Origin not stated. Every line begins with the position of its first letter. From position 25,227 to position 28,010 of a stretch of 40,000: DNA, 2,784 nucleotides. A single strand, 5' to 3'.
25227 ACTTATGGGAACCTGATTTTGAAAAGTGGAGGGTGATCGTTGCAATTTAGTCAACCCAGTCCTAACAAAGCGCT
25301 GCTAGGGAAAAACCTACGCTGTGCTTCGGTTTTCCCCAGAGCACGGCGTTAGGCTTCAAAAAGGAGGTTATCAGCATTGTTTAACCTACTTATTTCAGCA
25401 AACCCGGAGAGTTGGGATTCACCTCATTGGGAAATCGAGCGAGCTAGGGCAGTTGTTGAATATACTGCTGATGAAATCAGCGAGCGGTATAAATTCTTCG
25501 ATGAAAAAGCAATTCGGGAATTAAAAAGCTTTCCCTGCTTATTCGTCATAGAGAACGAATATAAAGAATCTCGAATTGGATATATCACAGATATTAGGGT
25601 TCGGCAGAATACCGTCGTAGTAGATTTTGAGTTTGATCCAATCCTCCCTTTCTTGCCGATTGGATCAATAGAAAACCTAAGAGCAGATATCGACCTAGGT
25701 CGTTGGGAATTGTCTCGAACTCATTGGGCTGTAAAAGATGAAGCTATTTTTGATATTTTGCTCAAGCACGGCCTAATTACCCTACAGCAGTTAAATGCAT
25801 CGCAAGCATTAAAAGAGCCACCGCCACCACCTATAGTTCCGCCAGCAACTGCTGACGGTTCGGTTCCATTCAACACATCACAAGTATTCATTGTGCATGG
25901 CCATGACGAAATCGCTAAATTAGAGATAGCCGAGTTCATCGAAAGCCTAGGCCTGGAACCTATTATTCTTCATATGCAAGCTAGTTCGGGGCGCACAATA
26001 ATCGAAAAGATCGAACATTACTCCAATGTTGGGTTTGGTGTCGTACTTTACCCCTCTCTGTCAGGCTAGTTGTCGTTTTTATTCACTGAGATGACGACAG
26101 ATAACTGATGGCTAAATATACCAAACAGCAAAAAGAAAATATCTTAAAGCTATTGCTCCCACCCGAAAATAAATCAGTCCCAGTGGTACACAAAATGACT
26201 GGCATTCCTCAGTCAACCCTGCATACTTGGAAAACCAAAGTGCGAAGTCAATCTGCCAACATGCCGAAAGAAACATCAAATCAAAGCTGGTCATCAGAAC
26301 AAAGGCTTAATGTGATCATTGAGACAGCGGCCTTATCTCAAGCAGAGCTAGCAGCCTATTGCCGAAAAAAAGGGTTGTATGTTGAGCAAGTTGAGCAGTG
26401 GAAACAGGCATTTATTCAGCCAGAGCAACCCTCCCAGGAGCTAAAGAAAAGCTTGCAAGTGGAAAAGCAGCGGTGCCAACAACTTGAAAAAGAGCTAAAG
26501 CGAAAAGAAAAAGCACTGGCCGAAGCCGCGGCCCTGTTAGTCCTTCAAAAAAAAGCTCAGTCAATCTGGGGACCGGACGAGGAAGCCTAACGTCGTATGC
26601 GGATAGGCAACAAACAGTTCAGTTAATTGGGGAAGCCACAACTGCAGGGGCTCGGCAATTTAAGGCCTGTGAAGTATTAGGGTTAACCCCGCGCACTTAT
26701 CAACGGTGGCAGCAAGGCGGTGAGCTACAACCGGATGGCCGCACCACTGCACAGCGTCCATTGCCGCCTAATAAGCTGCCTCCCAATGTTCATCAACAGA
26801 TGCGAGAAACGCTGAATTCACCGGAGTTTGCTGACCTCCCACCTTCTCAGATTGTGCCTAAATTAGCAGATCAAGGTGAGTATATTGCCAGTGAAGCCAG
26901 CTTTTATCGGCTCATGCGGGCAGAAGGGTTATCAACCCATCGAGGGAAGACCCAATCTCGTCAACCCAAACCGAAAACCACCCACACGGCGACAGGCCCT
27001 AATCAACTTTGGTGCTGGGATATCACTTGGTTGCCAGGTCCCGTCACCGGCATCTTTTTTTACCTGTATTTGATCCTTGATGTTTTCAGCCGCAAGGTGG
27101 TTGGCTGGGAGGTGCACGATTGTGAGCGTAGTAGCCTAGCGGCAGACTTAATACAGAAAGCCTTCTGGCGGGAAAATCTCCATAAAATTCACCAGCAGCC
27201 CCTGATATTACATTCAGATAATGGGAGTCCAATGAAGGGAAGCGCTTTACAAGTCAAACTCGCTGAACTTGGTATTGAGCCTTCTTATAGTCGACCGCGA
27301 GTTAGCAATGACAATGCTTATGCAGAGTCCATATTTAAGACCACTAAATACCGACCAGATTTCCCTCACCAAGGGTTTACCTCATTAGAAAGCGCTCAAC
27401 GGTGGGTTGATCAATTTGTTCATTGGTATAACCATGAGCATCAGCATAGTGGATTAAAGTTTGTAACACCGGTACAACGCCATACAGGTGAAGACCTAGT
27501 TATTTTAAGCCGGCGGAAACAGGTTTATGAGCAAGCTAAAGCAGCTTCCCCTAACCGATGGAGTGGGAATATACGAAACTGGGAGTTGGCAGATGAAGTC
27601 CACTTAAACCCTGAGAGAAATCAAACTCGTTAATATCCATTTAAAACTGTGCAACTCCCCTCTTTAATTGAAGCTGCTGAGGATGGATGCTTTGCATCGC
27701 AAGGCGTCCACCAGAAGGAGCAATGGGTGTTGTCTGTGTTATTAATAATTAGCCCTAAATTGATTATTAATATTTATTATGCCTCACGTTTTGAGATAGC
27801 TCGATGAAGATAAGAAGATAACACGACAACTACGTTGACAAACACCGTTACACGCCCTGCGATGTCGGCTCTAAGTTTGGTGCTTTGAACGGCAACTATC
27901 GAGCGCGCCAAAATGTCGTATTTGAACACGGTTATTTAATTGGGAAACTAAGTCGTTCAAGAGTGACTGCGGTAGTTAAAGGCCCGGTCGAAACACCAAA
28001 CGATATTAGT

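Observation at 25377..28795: TIR-like protein gene split by an IS3 element, next to a SLATT-like membrane protein in the adjacent cassette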

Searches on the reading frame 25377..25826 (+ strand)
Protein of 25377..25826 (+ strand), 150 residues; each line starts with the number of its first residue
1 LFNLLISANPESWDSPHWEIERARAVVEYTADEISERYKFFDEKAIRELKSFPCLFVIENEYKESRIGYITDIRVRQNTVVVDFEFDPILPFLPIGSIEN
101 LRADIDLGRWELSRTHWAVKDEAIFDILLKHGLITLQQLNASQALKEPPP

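Call 62: search_protein_representatives(protein=window:25377-25826:+)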
Query: 150 residues. Proteins with E-value up to 0.001 (for the whole library): 783; up to 1e-10: 356; up to 1e-30: 11. The best 150 are listed.
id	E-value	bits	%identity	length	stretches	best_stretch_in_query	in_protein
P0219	3.3e-64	231.8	81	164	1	1-132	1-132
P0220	1.2e-59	216.9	68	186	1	1-145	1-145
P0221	2.6e-57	209.4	68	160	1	1-145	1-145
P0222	1.2e-46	174.8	58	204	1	1-145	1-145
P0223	5.1e-45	169.5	55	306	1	1-143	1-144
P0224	1.2e-37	145.5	47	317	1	1-149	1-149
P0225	1.1e-35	139.1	46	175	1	1-147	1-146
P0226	7.9e-34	133.1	50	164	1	1-134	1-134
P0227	4.0e-32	127.6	43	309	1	1-142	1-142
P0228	5.8e-32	127.1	49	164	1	1-116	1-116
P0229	5.0e-31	124.0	41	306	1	1-147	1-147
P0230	4.5e-30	120.9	45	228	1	1-139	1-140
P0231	8.1e-30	120.1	61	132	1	46-147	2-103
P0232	2.3e-29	118.6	41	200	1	1-136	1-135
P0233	3.5e-29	118.1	36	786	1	1-148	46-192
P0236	1.8e-27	112.5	43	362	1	1-138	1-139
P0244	4.4e-25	104.8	41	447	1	1-140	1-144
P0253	5.0e-24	101.3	38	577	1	1-140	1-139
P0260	4.1e-23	98.4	40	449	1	1-134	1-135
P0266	1.8e-22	96.3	42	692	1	12-135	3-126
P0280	1.9e-21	92.9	44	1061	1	1-128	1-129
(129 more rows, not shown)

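Call 65: search_protein_families(library=pfam, alignment_id=A3, max_evalue=0.001)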
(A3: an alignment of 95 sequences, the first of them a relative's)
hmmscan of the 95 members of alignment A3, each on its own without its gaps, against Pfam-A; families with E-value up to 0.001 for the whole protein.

A. member 1, P0223 (306 aa): 1 family
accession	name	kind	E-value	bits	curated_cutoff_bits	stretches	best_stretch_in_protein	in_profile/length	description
PF10137.14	CAP12-PCTIR_TIR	-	3.3e-34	117.9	24.7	1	169-286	1-118/119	CAP12/Pycsar effector protein, TIR domain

B. families by the number of members that match (of 95 scanned): 23 families
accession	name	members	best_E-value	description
PF13676.11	TIR_2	24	6.7e-28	TIR domain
PF10137.14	CAP12-PCTIR_TIR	19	1.2e-38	CAP12/Pycsar effector protein, TIR domain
PF14355.11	Abi_C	7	1.2e-23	Abortive infection C-terminus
PF01582.25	TIR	6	8.8e-09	TIR domain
PF00069.31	Pkinase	5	1.1e-41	Protein kinase domain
PF08357.16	SEFIR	5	4.9e-15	SEFIR domain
PF07714.23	PK_Tyr_Ser-Thr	4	5.8e-26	Protein tyrosine and serine/threonine kinase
PF08867.16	FRG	4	5.5e-21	FRG domain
PF03109.22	ABC1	4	4.4e-07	ABC1 atypical kinase-like domain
PF18860.6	AbiJ_NTD3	2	5.3e-52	AbiJ N-terminal domain 3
PF07693.20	KAP_NTPase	2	5.1e-32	KAP family P-loop domain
PF06293.20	Kdo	2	5.2e-05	Lipopolysaccharide kinase (Kdo/WaaP) family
PF01636.29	APH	2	0.0002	Phosphotransferase enzyme family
PF03781.23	FGE-sulfatase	1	8.9e-50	Sulfatase-modifying factor enzyme 1-like domain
PF03235.19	GmrSD_N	1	3e-25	GmrSD restriction endonuclease, N-terminal domain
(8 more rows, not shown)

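Call 75: predict_structure(alignment_id=A4)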
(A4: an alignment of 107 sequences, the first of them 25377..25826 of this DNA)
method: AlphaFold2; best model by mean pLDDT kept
length: 150 residues; sequences in the alignment: 107
mean_pLDDT: 97.2   pTM: 0.91
mean pLDDT of the five models: 97.2, 97.1, 97.0, 96.7, 96.7
residues with pLDDT >= 90: 145; 70-90: 3; 50-70: 2; < 50: 0
segments of 3 or more residues with pLDDT < 50: none
pLDDT, mean of each block of 10 residues (from residue 1): 98 98 97 98 98 98 98 98 98 98 97 98 98 98 85
secondary structure, 60 per line:
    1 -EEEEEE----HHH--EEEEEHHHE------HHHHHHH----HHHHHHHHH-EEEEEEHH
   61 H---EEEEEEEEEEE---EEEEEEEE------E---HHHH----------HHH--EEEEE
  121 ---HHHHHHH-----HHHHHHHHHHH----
elements in order: E2-7 E17-21 H32-38 H43-51 E53-58 E65-75 E79-86 H97-100 E116-120 H124-130 H136-146

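Call 78: fold_search(model_id=the predicted structure, library=pdb)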
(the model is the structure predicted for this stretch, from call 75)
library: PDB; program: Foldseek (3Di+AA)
matches with E <= 10: 930; with E <= 0.001: 0
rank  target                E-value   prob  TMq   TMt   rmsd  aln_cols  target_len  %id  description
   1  6zot_A                1.7e-02  0.87  0.40  0.40   8.5       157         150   11  Crystal structure of YTHDF3 YTH domain in complex with m6A RNA (released 2020-10-28)
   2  7yyf_B                2.9e-02  0.35  0.31  0.26  15.1       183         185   11  Orthorombic crystal structure of YTHDF1 YTH domain (G459N mutant) form II (released 2023-03-01)
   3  7yyj_B                3.5e-02  0.30  0.31  0.26  15.1       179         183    9  Tetragonal crystal structure of YTHDF1 YTH domain (544AVV546 mutant) (released 2023-03-01)
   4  7s9v_A                5.5e-02  0.84  0.44  0.07   5.8       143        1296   11  DrmAB:ADP (released 2022-06-15)
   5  7ql7_B                6.3e-02  0.21  0.30  0.25  14.3       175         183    9  Crystal structure of YTHDF1 YTH domain in complex with the ebsulfur derivative compound 9 (released 2022-11-23)
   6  7yz8_F                7.6e-02  0.25  0.31  0.26  14.3       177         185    8  Triclinic crystal structure of YTHDF1 YTH domain (544AVV546 mutant) (released 2023-03-01)
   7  7qkn_A                8.1e-02  0.20  0.30  0.25  14.3       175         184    9  Crystal structure of YTHDF1 YTH domain in complex with the ebsulfur derivative compound 7 (released 2022-11-23)
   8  6ihg                  1.2e-01  0.28  0.33  0.28  13.2       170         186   11  N terminal domain of Mycobacterium avium complex Lon protease (released 2019-08-07)
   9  7p6u_C                2.0e-01  0.16  0.26  0.07   5.6       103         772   14  Lon protease from Thermus Thermophilus (released 2021-10-27)
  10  8zit_O                2.6e-01  0.16  0.30  0.10   9.3       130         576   15  DUF4297-HerA complex with DNA and ATPgamaS (released 2025-03-12)
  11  2nwa_A                4.0e-01  0.35  0.30  0.51   4.7        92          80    8  X-ray Crystal Structure of Protein ytmB from Bacillus subtilis. Northeast Structural Genomics Consortium Target SR466 (released 2007-01-09)
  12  8zir_R                4.3e-01  0.13  0.29  0.10   9.0       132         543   13  DUF4297-HerA complex (released 2025-03-12)
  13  9nk1                  4.6e-01  0.06  0.12  0.12  17.3        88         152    8  Prenylated-FMN maturase PhdC from Mycolicibacterium fortuitum bound to flavin mononucleotide (released 2026-02-18)
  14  7fd4_A                4.9e-01  0.08  0.26  0.08  14.4       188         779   12  A complete three-dimensional structure of the Lon protease translocating a protein substrate (conformation 1) (released 2021-11-03)
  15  4qxz_A                5.2e-01  0.14  0.17  0.18  11.3        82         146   10  Crystal structure of a hypothetical protein from Staphylococcus aureus (released 2015-06-10)
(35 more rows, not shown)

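Call 82: fold_search(model_id=the predicted structure, library=viral)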
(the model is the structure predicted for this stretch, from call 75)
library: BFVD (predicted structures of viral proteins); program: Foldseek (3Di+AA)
matches with E <= 10: 915; with E <= 0.001: 0
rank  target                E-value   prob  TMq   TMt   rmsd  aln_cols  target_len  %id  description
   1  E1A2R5                1.6e-03  1.00  0.48  0.54   5.1       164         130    8  Uncharacterized protein [Aeromonas phage phiAS5]
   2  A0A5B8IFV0            2.4e-02  0.77  0.43  0.31   7.9       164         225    9  Uncharacterized protein [Mimiviridae sp. ChoanoV1]
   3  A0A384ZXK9            5.1e-02  0.30  0.32  0.24  17.4       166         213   13  Uncharacterized protein [Dickeya phage vB_DsoM_JA29]
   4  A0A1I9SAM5            6.7e-02  0.23  0.30  0.30  13.6       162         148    9  Uncharacterized protein [Rhodococcus phage Weasels2]
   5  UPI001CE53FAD         7.1e-02  0.16  0.26  0.21  12.5       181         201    8  (no name look-up for this kind of identifier)
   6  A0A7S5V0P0            1.0e-01  0.07  0.19  0.13  20.9       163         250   13  (no name in the UniProt tables at hand)
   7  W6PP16                1.2e-01  0.75  0.31  0.57   4.2        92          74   10  Conserved hypothetical phage protein [Citrobacter phage CR44b]
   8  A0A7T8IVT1            1.3e-01  0.30  0.33  0.27   6.2       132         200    8  Uncharacterized protein [Erwinia phage pEa_SNUABM_5]
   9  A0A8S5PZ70            1.3e-01  0.14  0.21  0.07  14.4       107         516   12  Lysozyme [Podoviridae sp. ctack17]
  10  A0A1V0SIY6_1          1.3e-01  0.30  0.26  0.04   8.1       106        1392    8  Collagen triple helix repeat containing protein [Klosneuvirus KNV1]
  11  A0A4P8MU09            1.5e-01  0.57  0.30  0.33   3.9        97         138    9  ASCH domain-containing protein [Shigella phage DS8]
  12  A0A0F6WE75            1.6e-01  0.35  0.32  0.41  12.5       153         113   10  Uncharacterized protein [Mycobacterium phage Cambiare]
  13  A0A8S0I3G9            1.6e-01  0.33  0.26  0.19   4.9        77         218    9  (no name in the UniProt tables at hand)
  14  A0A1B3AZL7            2.1e-01  0.47  0.31  0.51   4.8        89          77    8  (no name in the UniProt tables at hand)
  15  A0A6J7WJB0            2.4e-01  0.20  0.26  0.11   6.1       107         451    8  Collagen triple helix repeat (Fragment) [uncultured Caudovirales phage]
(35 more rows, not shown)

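Call 91: search_protein_families(library=padloc, max_evalue=1, proteins=[window:25377-25826:+, P0233, P0244, P0253, P0280, P0266, P0236, P0260])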
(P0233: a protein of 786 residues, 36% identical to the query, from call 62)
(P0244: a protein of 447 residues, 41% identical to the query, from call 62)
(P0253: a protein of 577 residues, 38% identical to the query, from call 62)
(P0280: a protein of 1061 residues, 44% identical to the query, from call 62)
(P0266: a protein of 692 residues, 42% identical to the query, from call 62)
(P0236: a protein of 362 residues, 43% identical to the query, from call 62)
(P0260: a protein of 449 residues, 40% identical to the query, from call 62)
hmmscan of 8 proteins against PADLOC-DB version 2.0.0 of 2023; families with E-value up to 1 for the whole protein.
window:25377-25826:+ (150 aa): 0 families

P0233 (786 aa): 36 families (the best 25 are shown)
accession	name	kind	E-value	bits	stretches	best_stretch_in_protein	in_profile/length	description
PDLC04042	PD-T4-6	-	2.2e-42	143.7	1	223-482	7-278/292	-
PDLC04053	PD-T4-6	-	2.2e-37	127.2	1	223-493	7-288/311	-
PDLC04138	mad6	-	3.4e-36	123.4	1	218-435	44-261/659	mads_6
PDLC04060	PD-T4-6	-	3.4e-36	123.2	1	225-500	8-286/486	-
PDLC04061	PD-T4-6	-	7.3e-36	122.7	1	220-487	11-294/510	-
PDLC04047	PD-T4-6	-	5.3e-34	115.8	1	222-479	7-275/327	-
PDLC04043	PD-T4-6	-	1.9e-33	114.2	1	217-472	7-273/452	-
PDLC04054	PD-T4-6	-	2.9e-33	113.8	1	225-483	10-280/347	-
PDLC05061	PDC-S65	-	3.9e-32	110.3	1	499-779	299-587/592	-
PDLC03920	MkoA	-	9e-32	108.3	1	224-543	7-346/1112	-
PDLC04048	PD-T4-6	-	1.5e-30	104.8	1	225-460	10-238/354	-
PDLC04057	PD-T4-6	-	2.3e-29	100.7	1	227-493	10-284/443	-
PDLC04039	PD-T4-6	-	3.5e-29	100.1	1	217-431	6-216/458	-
PDLC02375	Stk2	-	9e-29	98.6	1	178-501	81-379/500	-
PDLC04041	PD-T4-6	-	4.3e-28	96.7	1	208-471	12-288/443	-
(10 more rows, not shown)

P0244 (447 aa): 0 families

P0253 (577 aa): 35 families (the best 25 are shown)
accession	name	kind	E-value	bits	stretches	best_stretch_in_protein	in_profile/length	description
PDLC04042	PD-T4-6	-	6.4e-46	155.3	1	154-363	15-219/292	-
PDLC04138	mad6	-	1.3e-45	154.5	1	151-405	54-318/659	mads_6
PDLC04053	PD-T4-6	-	1.5e-43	147.4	1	155-356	16-211/311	-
PDLC04054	PD-T4-6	-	1.3e-41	141.2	1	155-361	17-218/347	-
PDLC04043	PD-T4-6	-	2.9e-40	136.7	1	155-356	22-217/452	-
PDLC04041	PD-T4-6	-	3.1e-40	136.7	1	154-358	34-236/443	-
PDLC04061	PD-T4-6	-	3.2e-38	130.5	1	155-355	23-222/510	-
PDLC04047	PD-T4-6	-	1.2e-37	127.8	1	155-356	17-212/327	-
PDLC04039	PD-T4-6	-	1.3e-33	114.7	1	155-358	21-217/458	-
PDLC04060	PD-T4-6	-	5.3e-33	112.6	1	154-358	14-211/486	-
PDLC01088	C3a189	-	9.6e-33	111.7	1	155-358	4-210/840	kinase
PDLC04050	PD-T4-6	-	1.9e-31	107.5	1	156-356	71-266/480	-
PDLC04057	PD-T4-6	-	5.3e-31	106.1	1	155-358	15-212/443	-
PDLC03920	MkoA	-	8.5e-31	105.1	1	158-402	17-279/1112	-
PDLC04052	PD-T4-6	-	1.1e-30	105.3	1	154-357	15-217/496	-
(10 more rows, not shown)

P0280 (1061 aa): 9 families
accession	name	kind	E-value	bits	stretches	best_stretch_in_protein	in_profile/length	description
PDLC02209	QatA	-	8.1e-17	59.1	2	753-851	200-287/646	-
PDLC02210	QatA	-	2.9e-13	47.2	2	363-397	28-62/593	-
PDLC02361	PifA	-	1.3e-12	45.1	2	344-397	17-70/720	PifA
PDLC04959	PDC-S20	-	1.6e-08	32.5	2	344-420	19-79/464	-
PDLC04957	PDC-S20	-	4.9e-06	24.3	2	371-420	34-77/446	-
PDLC04958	PDC-S20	-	0.00028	18.3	2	745-782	165-201/458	-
PDLC04956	PDC-S20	-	0.006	14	1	755-779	180-204/450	-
PDLC05029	PDC-S49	-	0.023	11.4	1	369-392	25-48/619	-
PDLC05031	PDC-S49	-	0.071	9.9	1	368-393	25-50/624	-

P0266 (692 aa): 8 families
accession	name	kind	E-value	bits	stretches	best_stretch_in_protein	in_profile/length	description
PDLC03877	NsnA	-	8.7e-96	319.5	1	338-683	28-376/385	-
PDLC04027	PD-T4-2_A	-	5.5e-31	105.9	1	371-682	43-357/363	-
PDLC03418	REase_II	-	1.5e-11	42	1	380-517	32-162/372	Type II restriction enzyme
PDLC04151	HEC-05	-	1.8e-07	28.3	2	363-412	23-71/600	-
PDLC04150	HEC-05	-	1.9e-05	21.7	1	365-413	7-54/583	-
PDLC04709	PDC-M55C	-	0.0092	12.7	1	367-415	16-63/554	-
PDLC03835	DzbA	-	0.026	11.9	1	419-438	97-116/393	-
PDLC04156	HEC-06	-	0.05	10.2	1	381-433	21-82/562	-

P0236 (362 aa): 0 families

P0260 (449 aa): 15 families
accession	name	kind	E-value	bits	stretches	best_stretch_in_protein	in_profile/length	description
PDLC04042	PD-T4-6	-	2.6e-11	41.7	1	161-291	13-146/292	-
PDLC04061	PD-T4-6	-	1.1e-08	33.1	1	160-291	19-157/510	-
PDLC04053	PD-T4-6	-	8.2e-08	30.1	1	160-291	12-147/311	-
PDLC04138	mad6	-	1.4e-07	28.8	2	207-327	405-525/659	mads_6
PDLC04054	PD-T4-6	-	8.7e-07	26.7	1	160-291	13-148/347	-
PDLC02512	PglW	-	1e-06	25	1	155-296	513-659/1403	PglW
PDLC04044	PD-T4-6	-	2.4e-05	21.6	1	155-295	30-179/372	-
PDLC01088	C3a189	-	5.3e-05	19.9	1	163-291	3-133/840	kinase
PDLC04047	PD-T4-6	-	0.00035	17.8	1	160-307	13-165/327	-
PDLC04051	PD-T4-6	-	0.00067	16.7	1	159-293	34-175/476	-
PDLC04056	PD-T4-6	-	0.00076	16.7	1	239-307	91-160/415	-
PDLC04039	PD-T4-6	-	0.0027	14.8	1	146-291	4-151/458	-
PDLC04052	PD-T4-6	-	0.008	13.4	1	163-291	15-150/496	-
PDLC04049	PD-T4-6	-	0.027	11.3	1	235-290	93-150/442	-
PDLC04048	PD-T4-6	-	0.053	10.9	1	160-291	13-148/354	-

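Call 92: search_protein_families(library=phrogs, max_evalue=0.01, proteins=[window:25377-25826:+])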
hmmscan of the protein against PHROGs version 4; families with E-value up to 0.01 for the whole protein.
window:25377-25826:+ (150 aa): 1 family
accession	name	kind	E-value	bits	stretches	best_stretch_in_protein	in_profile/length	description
phrog_4962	-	unknown function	2.5e-05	24.3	1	27-141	34-156/467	-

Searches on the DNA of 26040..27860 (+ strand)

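Call 40: search_dna_similar(query=window:26040-27860:+, collection=plasmids, mode=distant, max_rows=10)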
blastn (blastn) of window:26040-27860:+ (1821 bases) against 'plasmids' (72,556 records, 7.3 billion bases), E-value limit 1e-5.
Records with a match: 89; places in all: 153; records where one place covers at least 80% of the query: 0.
Best place of each record, by identity: 80-90% 2; 60-80% 87.
By first word of the organism name: Pseudomonas 25; Aeromonas 20; Vibrio 9; Moraxella 8; Cupriavidus 6; Pseudoalteromonas 4; Cereibacter 3; Methylomagnum 2; Hydrogenophaga 2; Burkholderia 2; and 7 more.
By predicted mobility (MOB-suite, as given by PLSDB): non-mobilizable 38; conjugative 29; mobilizable 22.
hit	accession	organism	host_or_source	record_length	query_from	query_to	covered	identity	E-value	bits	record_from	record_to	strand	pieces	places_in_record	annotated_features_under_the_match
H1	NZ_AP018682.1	Vibrio casei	-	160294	950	1575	34%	64.4%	7e-18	100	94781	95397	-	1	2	IS3 family transposase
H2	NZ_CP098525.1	Pseudoalteromonas sp. KG3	whole organism,Cheese rind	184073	950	1575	34%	64.4%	7e-18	100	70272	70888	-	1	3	IS3 family transposase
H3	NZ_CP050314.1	Shewanella aestuarii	Perinereis linea,Single cell,intestinal ...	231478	947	1469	29%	64.2%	2e-11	80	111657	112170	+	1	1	IS3 family transposase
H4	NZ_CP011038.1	Pseudoalteromonas nigrifaciens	mussels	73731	1169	1581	23%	65.4%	1e-9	73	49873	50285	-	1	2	IS3 family transposase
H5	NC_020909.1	Octadecabacter arcticus 238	150 km offshore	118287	776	1090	17%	68.8%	4e-21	112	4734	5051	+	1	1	none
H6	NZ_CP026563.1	Pseudomonas avellanae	Prunus avium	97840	782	1080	16%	65.8%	2e-6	64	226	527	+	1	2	none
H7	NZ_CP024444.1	Moraxella osloensis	Homo sapiens,single cell,skin swab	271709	1164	1431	15%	67.9%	6e-13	85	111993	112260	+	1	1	IS3 family transposase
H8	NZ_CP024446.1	Moraxella osloensis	Homo sapiens,single cell,skin swab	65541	1164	1431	15%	67.8%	7e-12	82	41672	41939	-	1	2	none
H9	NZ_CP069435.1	Moraxella osloensis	-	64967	1164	1431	15%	67.8%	7e-12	82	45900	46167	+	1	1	IS3 family transposase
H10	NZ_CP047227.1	Moraxella osloensis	whole organism,activated sludge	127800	1164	1431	15%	67.8%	7e-12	82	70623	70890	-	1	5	IS3 family transposase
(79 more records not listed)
